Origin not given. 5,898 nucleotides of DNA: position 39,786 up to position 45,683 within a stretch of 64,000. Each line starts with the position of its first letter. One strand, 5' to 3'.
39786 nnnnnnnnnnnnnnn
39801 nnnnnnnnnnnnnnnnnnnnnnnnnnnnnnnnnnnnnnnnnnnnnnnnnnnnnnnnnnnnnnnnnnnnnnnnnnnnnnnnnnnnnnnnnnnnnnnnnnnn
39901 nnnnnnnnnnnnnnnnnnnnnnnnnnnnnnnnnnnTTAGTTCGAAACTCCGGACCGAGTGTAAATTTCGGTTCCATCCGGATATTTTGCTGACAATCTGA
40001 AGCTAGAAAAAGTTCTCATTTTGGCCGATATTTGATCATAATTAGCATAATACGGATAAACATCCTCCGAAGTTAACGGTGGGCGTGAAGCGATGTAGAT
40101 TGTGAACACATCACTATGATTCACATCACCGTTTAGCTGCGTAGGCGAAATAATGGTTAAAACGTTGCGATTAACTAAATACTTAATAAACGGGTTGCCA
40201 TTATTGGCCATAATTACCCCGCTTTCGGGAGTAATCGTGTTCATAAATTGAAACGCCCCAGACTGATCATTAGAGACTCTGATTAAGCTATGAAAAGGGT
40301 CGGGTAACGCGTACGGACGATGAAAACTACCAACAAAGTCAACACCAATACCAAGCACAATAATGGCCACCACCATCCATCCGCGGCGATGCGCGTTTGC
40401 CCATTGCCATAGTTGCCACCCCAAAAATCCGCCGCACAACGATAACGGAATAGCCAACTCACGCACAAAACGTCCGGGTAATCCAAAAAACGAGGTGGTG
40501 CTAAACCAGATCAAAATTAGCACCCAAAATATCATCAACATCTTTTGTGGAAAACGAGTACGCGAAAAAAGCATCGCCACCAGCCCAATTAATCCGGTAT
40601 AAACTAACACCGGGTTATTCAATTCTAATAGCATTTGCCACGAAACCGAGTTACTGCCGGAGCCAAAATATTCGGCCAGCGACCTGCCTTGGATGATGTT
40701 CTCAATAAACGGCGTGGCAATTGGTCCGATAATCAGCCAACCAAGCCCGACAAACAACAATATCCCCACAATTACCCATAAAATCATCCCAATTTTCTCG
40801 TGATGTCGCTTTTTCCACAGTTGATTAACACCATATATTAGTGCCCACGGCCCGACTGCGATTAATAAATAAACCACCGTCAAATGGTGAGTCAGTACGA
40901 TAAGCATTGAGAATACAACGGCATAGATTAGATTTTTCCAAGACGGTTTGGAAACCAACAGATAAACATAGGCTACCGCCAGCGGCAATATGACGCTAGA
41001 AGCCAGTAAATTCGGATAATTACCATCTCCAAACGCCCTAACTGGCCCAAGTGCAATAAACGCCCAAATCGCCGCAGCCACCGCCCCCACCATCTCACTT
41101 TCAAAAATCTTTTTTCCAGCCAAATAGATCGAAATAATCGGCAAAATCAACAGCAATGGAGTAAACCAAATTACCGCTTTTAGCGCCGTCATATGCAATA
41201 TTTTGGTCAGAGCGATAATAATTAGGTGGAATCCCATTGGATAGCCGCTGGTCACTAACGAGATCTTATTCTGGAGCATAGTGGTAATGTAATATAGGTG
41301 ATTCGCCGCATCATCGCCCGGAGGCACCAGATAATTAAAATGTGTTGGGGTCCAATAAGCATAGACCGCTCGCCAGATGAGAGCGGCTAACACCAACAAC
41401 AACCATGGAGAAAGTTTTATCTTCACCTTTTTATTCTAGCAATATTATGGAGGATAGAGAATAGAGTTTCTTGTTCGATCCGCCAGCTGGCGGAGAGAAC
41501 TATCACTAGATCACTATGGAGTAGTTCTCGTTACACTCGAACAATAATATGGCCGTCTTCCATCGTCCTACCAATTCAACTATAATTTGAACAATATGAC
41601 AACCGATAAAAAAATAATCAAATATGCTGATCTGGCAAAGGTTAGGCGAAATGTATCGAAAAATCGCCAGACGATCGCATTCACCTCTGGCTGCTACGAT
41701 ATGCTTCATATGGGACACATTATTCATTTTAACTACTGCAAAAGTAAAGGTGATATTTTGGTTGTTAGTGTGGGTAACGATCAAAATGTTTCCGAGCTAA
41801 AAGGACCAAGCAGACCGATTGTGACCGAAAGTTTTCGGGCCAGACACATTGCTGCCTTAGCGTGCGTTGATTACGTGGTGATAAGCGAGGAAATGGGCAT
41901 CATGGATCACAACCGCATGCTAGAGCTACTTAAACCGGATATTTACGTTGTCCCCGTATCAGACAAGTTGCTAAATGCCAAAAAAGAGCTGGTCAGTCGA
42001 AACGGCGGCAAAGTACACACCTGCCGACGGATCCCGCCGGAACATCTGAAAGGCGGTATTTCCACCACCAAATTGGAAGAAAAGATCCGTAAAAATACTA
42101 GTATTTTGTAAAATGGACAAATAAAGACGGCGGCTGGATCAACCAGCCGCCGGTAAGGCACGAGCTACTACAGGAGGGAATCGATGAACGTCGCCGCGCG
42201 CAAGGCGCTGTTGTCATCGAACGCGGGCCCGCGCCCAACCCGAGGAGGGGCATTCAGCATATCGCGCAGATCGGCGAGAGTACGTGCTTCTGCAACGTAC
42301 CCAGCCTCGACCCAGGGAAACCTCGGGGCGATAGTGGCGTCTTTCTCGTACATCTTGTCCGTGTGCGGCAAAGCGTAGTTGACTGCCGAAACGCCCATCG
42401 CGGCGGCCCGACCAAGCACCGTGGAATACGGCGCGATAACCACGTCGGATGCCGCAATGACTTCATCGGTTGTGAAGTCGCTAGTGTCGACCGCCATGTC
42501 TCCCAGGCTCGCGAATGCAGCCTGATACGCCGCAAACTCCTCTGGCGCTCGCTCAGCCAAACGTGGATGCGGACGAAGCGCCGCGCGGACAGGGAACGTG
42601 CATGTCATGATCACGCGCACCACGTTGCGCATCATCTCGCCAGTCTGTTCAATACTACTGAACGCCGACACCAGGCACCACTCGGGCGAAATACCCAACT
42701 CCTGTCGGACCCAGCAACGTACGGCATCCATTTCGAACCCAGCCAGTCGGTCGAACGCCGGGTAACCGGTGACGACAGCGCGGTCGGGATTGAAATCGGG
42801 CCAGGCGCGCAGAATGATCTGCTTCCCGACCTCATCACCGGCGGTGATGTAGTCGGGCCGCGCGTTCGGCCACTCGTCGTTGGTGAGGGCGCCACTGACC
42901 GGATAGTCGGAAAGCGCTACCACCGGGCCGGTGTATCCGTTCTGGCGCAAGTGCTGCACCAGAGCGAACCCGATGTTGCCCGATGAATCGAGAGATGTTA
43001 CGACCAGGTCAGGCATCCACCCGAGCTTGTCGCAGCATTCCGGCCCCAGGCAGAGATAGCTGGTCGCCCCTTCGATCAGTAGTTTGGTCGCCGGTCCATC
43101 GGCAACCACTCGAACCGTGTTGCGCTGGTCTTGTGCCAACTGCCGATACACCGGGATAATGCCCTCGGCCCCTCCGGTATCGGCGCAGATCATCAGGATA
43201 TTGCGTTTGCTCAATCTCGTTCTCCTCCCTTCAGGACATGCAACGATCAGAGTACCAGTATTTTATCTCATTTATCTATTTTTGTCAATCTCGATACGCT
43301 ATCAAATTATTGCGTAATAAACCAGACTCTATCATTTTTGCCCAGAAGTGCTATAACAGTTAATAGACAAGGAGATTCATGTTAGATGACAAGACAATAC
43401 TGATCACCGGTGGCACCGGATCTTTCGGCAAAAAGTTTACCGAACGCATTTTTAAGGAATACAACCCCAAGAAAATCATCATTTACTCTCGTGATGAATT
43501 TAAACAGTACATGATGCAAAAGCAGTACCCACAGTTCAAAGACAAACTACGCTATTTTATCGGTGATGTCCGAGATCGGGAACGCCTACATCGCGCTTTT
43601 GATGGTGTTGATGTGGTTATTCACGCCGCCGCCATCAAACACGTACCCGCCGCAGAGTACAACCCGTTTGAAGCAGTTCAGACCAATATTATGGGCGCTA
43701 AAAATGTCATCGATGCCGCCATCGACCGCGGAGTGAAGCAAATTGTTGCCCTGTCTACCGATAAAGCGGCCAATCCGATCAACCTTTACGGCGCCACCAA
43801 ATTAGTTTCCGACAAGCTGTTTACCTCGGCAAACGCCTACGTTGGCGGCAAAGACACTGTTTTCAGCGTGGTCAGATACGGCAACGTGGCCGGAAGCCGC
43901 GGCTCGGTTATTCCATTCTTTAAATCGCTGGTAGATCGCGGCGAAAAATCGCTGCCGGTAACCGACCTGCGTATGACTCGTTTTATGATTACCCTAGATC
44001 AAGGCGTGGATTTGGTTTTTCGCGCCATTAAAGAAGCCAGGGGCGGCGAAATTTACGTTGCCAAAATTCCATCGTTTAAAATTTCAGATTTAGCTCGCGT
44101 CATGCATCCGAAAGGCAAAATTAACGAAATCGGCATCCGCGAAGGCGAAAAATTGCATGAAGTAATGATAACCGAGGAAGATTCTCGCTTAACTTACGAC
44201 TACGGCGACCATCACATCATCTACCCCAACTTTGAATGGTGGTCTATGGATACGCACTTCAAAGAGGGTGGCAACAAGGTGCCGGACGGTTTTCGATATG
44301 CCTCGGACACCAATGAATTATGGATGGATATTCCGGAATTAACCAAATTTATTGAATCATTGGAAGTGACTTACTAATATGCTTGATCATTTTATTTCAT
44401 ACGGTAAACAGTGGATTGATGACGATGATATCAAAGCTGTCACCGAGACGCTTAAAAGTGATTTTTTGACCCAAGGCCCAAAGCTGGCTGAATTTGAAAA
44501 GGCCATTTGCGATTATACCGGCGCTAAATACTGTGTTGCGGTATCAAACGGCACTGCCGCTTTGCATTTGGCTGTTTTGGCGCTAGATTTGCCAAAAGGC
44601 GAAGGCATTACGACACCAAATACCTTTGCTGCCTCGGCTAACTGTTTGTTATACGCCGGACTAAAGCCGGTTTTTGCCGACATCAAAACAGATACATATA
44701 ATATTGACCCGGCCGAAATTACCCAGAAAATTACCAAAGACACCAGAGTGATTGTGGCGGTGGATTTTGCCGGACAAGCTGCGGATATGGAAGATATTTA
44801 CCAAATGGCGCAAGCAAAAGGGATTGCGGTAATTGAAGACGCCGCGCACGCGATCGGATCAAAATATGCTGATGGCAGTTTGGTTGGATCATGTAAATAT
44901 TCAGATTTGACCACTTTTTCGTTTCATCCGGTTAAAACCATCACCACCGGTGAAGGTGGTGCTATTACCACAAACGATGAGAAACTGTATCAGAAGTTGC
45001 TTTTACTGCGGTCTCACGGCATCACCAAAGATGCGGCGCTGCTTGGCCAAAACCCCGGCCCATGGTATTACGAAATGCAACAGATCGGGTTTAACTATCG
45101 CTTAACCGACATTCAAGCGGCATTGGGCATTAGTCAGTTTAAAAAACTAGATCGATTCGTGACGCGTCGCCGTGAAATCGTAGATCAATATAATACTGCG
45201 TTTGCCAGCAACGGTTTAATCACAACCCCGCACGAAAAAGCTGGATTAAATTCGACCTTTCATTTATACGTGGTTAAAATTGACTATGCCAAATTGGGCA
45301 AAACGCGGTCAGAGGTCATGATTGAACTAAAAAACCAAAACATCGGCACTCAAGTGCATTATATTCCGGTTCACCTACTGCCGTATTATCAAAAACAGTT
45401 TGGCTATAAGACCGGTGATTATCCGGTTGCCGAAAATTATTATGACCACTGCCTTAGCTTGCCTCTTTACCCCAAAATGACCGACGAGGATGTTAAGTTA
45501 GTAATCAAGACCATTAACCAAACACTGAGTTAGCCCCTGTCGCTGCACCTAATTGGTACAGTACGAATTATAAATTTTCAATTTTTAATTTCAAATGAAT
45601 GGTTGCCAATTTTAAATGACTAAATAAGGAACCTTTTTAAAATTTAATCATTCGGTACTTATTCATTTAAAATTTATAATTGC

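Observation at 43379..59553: Complete-looking pseudaminic-acid-type nonulosonic acid pathway with extra methyltransferases and paired GT-B transferases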

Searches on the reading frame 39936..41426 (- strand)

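Call 5: search_protein_families(library=ncbifam, proteins=[window:39936-41426:-], max_evalue=0.001)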
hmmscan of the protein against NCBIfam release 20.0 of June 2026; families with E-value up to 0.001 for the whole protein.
window:39936-41426:- (496 aa): 0 families

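Call 6: search_protein_families(library=pfam, proteins=[window:39936-41426:-], max_evalue=0.001)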
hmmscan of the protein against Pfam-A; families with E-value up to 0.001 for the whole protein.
window:39936-41426:- (496 aa): 1 family
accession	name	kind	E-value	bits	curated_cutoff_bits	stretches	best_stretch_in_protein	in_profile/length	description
PF10131.15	PTPS_related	-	1.6e-06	27.4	26.4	1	70-316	11-249/621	6-pyruvoyl-tetrahydropterin synthase related domain; membrane protein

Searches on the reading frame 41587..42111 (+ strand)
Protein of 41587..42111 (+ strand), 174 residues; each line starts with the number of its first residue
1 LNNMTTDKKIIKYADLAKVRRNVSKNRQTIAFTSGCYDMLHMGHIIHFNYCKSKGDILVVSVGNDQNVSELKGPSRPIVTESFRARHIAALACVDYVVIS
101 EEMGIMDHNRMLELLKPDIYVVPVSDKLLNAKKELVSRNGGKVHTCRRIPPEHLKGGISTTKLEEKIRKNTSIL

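Call 75: search_protein_families(library=pfam, proteins=[window:41587-42111:+], max_evalue=0.01)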
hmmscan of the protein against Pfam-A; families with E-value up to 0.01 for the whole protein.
window:41587-42111:+ (174 aa): 1 family
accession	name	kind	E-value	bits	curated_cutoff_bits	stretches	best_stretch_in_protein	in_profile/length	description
PF01467.32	CTP_transf_like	-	4.9e-13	49.9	21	1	33-164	2-131/133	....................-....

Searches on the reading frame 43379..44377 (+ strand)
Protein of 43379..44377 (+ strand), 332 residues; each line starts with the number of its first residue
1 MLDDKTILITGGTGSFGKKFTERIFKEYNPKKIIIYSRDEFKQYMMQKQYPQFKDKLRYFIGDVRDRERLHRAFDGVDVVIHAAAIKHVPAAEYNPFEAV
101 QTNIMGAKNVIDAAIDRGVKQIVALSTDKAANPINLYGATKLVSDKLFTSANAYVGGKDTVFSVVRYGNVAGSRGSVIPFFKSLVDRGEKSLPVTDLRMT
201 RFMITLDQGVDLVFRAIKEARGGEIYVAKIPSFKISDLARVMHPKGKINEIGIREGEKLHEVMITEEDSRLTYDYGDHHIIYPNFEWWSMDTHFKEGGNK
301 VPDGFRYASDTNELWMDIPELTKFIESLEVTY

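Call 3: search_protein_families(library=ncbifam, proteins=[window:43379-44377:+], max_evalue=0.001)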
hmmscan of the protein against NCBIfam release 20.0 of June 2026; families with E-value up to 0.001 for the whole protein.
window:43379-44377:+ (332 aa): 29 families (the best 25 are shown)
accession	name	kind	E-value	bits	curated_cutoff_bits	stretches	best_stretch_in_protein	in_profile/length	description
TIGR03589.1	PseB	equivalog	6.6e-159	528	407.75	1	1-323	1-322/324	UDP-N-acetylglucosamine 4,6-dehydratase (inverting)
TIGR04130.1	FnlA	equivalog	5.4e-77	259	730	1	1-310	1-311/337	UDP-N-acetylglucosamine 4,6-dehydratase/5-epimerase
TIGR04180.1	EDH_00030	hypoth_equivalog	4.1e-21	75.3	475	1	7-241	1-251/297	NAD-dependent 4,6-dehydratase LegB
TIGR01179.1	galE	equivalog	2.7e-14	52.8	262.3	1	7-174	2-180/332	UDP-glucose 4-epimerase GalE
NF041293.1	G6PDh_Azf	equivalog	7.1e-14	51.8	400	1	4-131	2-119/252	NAD-dependent glucose-6-phosphate dehydrogenase Azf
TIGR01181.1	dTDP_gluc_dehyt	equivalog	1.7e-13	50.4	365.1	1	7-135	2-133/321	dTDP-glucose 4,6-dehydratase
TIGR02622.1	CDP_4_6_dhtase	equivalog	1.1e-10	41.2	278.45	1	3-130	3-132/352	CDP-glucose 4,6-dehydratase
TIGR03466.1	HpnA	hypoth_equivalog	2.1e-10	40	367.65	1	6-128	2-114/327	hopanoid-associated sugar epimerase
TIGR01214.1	rmlD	equivalog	2.8e-10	39.8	224.05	1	6-152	1-139/285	dTDP-4-dehydrorhamnose reductase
NF042422.1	oxyalk_red_OleD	equivalog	2.1e-09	37.2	580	1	7-128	3-111/329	2-alkyl-3-oxoalkanoate reductase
TIGR02197.1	heptose_epim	equivalog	6.8e-09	35.3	274.6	1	7-174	1-174/316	ADP-glyceromanno-heptose 6-epimerase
NF042423.1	oxyalk_red_Shew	equivalog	1.4e-07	30.9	580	1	6-128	10-119/331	2-alkyl-3-oxoalkanoate reductase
NF007956.0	PRK10675.1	subfamily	2.8e-07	30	394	1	7-126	3-123/338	UDP-glucose 4-epimerase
NF007582.0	PRK10217.1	equivalog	8.2e-07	28.4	698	1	5-115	2-113/355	dTDP-glucose 4,6-dehydratase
NF005539.0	PRK07201.1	equivalog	1.2e-06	27.6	549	1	7-115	3-113/657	SDR family oxidoreductase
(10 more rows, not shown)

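Call 4: search_protein_families(library=pfam, proteins=[window:43379-44377:+], max_evalue=0.001)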
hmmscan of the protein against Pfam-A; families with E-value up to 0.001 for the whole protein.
window:43379-44377:+ (332 aa): 10 families
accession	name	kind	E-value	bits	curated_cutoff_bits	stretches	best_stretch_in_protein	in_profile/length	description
PF02719.21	Polysacc_synt_2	-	8.6e-104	347.3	20.2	1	7-281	1-291/293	Polysaccharide biosynthesis protein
PF01370.27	Epimerase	-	4.1e-23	82.5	20.9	1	7-226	1-237/240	NAD dependent epimerase/dehydratase family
PF01073.25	3Beta_HSD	-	7.9e-17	61.6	22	1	8-133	1-122/280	3-beta hydroxysteroid dehydrogenase/isomerase family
PF16363.11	GDP_Man_Dehyd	-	5.2e-15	56.2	27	1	8-128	1-130/332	GDP-mannose 4,6 dehydratase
PF04321.23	RmlD_sub_bind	-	6.4e-11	42.3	27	1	6-149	2-137/287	RmlD substrate binding domain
PF13460.12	NAD_binding_10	-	2.1e-10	41.2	27.2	1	11-132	1-103/184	NAD(P)H-binding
PF07993.18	NAD_binding_4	-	3.4e-08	33.4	20.1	1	9-132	1-141/258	Male sterility protein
PF05368.20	NmrA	-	3.9e-08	33.7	27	1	4-123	2-103/298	NmrA-like family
PF00106.31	adh_short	-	7.6e-07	29.2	26.6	1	5-150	1-162/195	short chain dehydrogenase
PF08659.16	KR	-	1.4e-05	25.6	22.6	1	6-88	2-93/180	KR domain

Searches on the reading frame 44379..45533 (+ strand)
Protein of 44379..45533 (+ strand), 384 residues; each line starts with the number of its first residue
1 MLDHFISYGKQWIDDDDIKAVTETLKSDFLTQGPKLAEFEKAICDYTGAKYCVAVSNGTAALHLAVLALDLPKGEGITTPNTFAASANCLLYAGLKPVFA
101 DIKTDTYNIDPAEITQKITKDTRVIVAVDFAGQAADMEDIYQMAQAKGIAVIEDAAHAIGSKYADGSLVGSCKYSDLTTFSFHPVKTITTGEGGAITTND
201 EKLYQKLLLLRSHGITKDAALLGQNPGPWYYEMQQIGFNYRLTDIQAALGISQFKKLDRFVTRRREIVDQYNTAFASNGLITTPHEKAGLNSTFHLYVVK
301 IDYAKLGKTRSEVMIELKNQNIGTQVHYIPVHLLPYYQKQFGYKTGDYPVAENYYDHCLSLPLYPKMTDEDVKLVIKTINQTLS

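Call 3: search_protein_families(library=ncbifam, proteins=[window:44379-45533:+], max_evalue=0.001)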
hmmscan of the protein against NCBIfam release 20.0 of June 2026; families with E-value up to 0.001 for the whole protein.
window:44379-45533:+ (384 aa): 12 families
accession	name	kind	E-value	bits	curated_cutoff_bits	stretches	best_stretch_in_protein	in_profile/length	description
TIGR03588.1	PseC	equivalog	5e-155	516.1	423.5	1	5-383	1-380/380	UDP-4-amino-4,6-dideoxy-N-acetyl-beta-L-altrosamine transaminase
NF008658.2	PRK11658.1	equivalog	1.7e-89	300.2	631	1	3-382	2-376/379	UDP-4-amino-4-deoxy-L-arabinose aminotransferase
NF008687.0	PRK11706.1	equivalog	9.5e-71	238.5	375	1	6-382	2-373/375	dTDP-4-amino-4,6-dideoxygalactose transaminase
TIGR04181.1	NHT_00031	hypoth_equivalog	1.5e-68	231.3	420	1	15-362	10-357/359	LegC family aminotransferase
TIGR02379.1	ECA_wecE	subfamily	6e-57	193.1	434.85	1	16-383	12-375/376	dTDP-4-amino-4,6-dideoxy-D-glucose transaminase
TIGR04427.1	PLP_DesI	equivalog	1e-56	192.7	650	1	23-379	40-379/390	dTDP-4-dehydro-6-deoxyglucose aminotransferase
NF011936.0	PRK15407.1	equivalog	1.2e-49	169.2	423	2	5-214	36-251/440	lipopolysaccharide biosynthesis protein RfbH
NF000586.1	PRK00011.1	subfamily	4.3e-08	32.3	335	1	47-207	86-240/404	serine hydroxymethyltransferase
TIGR01328.1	met_gam_lyase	equivalog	1.4e-05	24.2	549.7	1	34-158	59-184/391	methionine gamma-lyase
NF005526.0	PRK07179.1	equivalog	4.7e-05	22.1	428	1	27-200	92-264/407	alpha-hydroxyketone-type quorum-sensing autoinducer synthase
TIGR01977.1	am_tr_V_EF2568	hypoth_equivalog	0.00012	21.3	377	1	105-161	121-180/376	cysteine desulfurase family protein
TIGR01326.1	OAH_OAS_sulfhy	subfamily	0.00033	19.5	495.1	1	34-157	57-181/418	O-acetylhomoserine aminocarboxypropyltransferase/cysteine synthase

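Call 4: search_protein_families(library=pfam, proteins=[window:44379-45533:+], max_evalue=0.001)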
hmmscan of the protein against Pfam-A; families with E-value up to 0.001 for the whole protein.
window:44379-45533:+ (384 aa): 5 families
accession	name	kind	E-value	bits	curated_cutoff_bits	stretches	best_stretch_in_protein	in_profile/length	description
PF01041.23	DegT_DnrJ_EryC1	-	8.3e-124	413.9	19.8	1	13-379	3-359/360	DegT/DnrJ/EryC1/StrS aminotransferase family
PF01053.26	Cys_Met_Meta_PP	-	8.1e-07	28.4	27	1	33-156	51-175/381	Cys/Met metabolism PLP-dependent enzyme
PF01212.27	Beta_elim_lyase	-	2.2e-06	27.6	27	1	33-283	31-238/288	Beta-eliminating lyase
PF00155.27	Aminotran_1_2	-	4.3e-06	26.6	19.7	1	31-160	38-191/361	Aminotransferase class I and II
PF00266.25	Aminotran_5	-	0.00042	19.8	21.5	1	52-167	64-188/371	Aminotransferase class-V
